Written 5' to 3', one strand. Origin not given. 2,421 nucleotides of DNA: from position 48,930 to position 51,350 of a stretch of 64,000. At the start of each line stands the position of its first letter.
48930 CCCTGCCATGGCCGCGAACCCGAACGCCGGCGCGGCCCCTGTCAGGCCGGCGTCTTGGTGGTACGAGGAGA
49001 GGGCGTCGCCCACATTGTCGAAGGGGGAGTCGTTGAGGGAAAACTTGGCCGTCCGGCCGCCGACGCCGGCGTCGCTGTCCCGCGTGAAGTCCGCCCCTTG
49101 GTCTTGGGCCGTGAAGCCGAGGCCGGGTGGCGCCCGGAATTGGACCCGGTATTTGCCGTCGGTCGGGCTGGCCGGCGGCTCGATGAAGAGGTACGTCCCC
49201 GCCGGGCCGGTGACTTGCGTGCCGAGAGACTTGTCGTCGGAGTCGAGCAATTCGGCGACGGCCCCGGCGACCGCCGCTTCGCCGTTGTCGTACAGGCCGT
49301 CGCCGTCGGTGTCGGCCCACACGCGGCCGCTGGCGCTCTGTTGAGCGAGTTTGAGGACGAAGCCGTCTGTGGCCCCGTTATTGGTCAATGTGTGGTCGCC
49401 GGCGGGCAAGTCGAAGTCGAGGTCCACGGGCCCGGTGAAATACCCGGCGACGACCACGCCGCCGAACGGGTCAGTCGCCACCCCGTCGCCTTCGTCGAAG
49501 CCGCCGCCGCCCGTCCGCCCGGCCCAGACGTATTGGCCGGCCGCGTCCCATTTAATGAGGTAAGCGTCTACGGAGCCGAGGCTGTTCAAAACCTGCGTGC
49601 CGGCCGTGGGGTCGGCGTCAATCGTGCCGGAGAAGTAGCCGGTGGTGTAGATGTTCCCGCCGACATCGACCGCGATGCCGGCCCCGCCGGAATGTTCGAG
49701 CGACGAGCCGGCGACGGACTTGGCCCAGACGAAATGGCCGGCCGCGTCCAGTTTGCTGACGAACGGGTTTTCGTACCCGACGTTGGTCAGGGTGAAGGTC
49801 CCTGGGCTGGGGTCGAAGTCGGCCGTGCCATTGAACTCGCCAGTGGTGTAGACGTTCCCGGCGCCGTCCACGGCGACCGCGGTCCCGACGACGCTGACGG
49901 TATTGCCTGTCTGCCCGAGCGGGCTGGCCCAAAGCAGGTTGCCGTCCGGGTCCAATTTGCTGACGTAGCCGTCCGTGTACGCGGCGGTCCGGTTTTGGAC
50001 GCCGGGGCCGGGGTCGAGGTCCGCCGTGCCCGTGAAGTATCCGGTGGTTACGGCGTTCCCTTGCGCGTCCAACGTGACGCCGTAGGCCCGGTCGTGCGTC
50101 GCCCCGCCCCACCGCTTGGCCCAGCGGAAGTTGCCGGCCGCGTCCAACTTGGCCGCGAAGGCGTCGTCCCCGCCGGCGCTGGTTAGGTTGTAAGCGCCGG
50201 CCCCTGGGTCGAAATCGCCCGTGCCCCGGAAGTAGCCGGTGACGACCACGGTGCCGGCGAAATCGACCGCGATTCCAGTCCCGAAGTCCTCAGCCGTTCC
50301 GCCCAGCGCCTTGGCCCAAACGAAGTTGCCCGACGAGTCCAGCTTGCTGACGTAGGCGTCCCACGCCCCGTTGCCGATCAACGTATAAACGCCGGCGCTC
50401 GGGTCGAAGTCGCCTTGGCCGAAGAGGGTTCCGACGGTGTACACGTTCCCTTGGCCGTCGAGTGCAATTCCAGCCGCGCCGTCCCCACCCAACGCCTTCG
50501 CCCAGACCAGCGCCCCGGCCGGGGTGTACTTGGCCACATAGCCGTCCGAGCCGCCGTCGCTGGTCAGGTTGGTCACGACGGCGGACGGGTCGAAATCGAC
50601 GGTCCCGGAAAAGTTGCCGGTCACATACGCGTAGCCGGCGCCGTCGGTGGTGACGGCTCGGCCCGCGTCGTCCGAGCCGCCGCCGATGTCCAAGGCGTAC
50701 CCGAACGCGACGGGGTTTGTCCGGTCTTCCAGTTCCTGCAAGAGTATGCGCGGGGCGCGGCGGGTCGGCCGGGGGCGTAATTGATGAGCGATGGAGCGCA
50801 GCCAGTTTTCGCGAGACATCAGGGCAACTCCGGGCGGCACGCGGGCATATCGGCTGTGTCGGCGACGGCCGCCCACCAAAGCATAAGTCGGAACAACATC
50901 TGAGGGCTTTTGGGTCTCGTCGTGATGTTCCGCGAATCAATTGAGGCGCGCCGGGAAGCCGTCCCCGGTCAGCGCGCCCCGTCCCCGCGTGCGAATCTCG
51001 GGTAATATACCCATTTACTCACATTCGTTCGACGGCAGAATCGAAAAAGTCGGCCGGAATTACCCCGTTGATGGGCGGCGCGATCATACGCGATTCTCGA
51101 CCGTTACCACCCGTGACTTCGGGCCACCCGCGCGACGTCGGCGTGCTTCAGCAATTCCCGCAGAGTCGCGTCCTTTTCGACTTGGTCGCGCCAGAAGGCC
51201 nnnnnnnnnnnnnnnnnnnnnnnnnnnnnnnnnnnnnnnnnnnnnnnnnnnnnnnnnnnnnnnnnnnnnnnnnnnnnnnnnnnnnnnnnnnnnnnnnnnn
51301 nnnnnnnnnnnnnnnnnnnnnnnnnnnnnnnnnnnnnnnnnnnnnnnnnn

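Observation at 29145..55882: Candidate phospho-signalling plus giant adhesin/protease system (27 kb, one strand)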

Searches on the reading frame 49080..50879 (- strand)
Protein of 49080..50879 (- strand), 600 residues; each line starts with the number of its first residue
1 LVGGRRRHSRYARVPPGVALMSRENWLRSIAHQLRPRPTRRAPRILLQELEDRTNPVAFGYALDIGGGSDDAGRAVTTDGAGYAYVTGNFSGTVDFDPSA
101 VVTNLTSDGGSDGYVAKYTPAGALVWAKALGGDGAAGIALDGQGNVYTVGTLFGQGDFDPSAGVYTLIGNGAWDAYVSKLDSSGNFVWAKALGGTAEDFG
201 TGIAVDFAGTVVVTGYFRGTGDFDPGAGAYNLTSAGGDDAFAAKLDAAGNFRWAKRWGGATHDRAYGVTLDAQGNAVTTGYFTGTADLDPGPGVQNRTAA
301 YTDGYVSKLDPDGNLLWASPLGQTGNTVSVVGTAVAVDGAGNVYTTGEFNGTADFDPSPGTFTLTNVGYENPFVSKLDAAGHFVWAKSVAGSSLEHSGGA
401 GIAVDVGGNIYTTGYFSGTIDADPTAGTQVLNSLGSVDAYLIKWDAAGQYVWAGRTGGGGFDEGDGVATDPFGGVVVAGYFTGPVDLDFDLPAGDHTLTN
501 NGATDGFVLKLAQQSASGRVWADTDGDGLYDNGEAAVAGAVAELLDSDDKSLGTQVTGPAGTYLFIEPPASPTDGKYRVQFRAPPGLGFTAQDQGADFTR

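Call 11: search_protein_families(library=pfam, proteins=[window:49080-50879:-], max_evalue=0.01)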
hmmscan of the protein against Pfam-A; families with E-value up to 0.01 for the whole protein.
window:49080-50879:- (600 aa): 2 families
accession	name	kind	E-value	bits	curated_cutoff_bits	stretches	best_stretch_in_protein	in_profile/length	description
PF17210.9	SdrD_B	-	9e-15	55.3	29.7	1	519-597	6-80/112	SdrD B-like domain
PF06739.17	SBBP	-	2.7e-10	40.4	20.5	1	325-348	8-31/38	Beta-propeller repeat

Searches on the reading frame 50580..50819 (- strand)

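Call 37: search_protein_families(library=ncbifam, proteins=[window:50580-50819:-], max_evalue=1)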
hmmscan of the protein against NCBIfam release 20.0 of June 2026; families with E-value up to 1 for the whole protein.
window:50580-50819:- (80 aa): 1 family
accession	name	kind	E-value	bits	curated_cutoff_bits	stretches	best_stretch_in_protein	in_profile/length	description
NF003294.0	PRK04290.1-3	equivalog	0.023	14.4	135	1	40-65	47-72/133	30S ribosomal protein S6e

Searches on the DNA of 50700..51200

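Call 76: search_rna_families(source=window, start=50700, end=51200, threshold=evalue, max_evalue=1)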
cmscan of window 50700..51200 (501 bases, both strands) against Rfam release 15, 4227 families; matches with E-value up to 1: 0.
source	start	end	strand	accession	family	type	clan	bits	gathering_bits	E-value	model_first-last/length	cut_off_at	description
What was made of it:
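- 50985..51061 (-): Conserved promoter-like block, 43 bp after the g2 stop: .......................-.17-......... No Rfam match (call 76).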
